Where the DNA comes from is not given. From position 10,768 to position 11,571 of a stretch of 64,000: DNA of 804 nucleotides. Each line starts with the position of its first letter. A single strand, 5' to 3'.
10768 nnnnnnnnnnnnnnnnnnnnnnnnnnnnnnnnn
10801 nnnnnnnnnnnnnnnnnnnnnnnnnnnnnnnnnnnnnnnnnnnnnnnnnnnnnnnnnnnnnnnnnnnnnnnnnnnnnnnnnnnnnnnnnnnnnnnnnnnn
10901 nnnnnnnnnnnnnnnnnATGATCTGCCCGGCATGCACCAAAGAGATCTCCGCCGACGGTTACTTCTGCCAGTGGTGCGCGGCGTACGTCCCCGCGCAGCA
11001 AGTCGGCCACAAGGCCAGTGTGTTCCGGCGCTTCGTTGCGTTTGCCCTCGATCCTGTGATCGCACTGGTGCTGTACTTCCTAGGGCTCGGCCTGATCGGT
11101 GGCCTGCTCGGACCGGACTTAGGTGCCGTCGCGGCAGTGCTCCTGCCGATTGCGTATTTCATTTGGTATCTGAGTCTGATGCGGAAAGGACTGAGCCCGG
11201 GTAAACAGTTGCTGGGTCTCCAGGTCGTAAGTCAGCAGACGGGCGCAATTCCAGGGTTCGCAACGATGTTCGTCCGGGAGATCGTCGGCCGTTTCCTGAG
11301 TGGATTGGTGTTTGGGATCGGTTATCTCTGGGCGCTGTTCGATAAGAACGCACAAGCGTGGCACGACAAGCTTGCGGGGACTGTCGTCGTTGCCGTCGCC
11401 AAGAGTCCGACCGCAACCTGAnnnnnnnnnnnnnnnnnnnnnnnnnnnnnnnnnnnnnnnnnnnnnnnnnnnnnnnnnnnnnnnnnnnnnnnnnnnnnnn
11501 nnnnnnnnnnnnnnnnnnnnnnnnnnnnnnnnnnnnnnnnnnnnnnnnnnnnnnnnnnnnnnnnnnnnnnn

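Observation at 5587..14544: Lower-GC islet: STAND regulator transcribed divergently from a lipoprotein / Zn-ribbon-RDD / lipase-vWA operon (candidate uncharacterised envelope system)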

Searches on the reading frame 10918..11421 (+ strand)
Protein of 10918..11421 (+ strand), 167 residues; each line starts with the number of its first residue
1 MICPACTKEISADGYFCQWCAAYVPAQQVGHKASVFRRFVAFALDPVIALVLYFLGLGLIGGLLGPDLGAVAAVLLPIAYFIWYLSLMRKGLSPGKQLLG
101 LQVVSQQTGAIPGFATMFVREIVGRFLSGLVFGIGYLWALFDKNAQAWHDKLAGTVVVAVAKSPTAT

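Call 7: search_protein_families(library=pfam, proteins=[window:10918-11421:+], max_evalue=0.01)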
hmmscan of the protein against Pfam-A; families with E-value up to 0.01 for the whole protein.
window:10918-11421:+ (167 aa): 3 families
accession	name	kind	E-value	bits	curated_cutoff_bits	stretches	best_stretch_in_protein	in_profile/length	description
PF06271.18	RDD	-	2e-26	93.4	24.1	1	33-154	2-137/137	RDD family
PF24460.1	DUF7575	-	5.4e-06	26.1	28.5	1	3-22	6-25/28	Domain of unknown function (DUF7575)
PF12773.13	DZR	-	0.0094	16.5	27.3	0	3-25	1-23/45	Double zinc ribbon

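Call 8: search_protein_families(library=ncbifam, proteins=[window:10918-11421:+], max_evalue=0.01)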
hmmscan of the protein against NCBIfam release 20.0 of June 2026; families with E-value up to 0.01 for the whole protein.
window:10918-11421:+ (167 aa): 0 families

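Call 69: search_protein_families(library=padloc, proteins=[window:10918-11421:+], max_evalue=0.01)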
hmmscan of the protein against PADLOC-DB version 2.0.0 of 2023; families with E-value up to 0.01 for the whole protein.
window:10918-11421:+ (167 aa): 1 family
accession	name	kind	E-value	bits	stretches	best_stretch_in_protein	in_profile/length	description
PDLC04051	PD-T4-6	-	0.0015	15.5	1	73-159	387-472/476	-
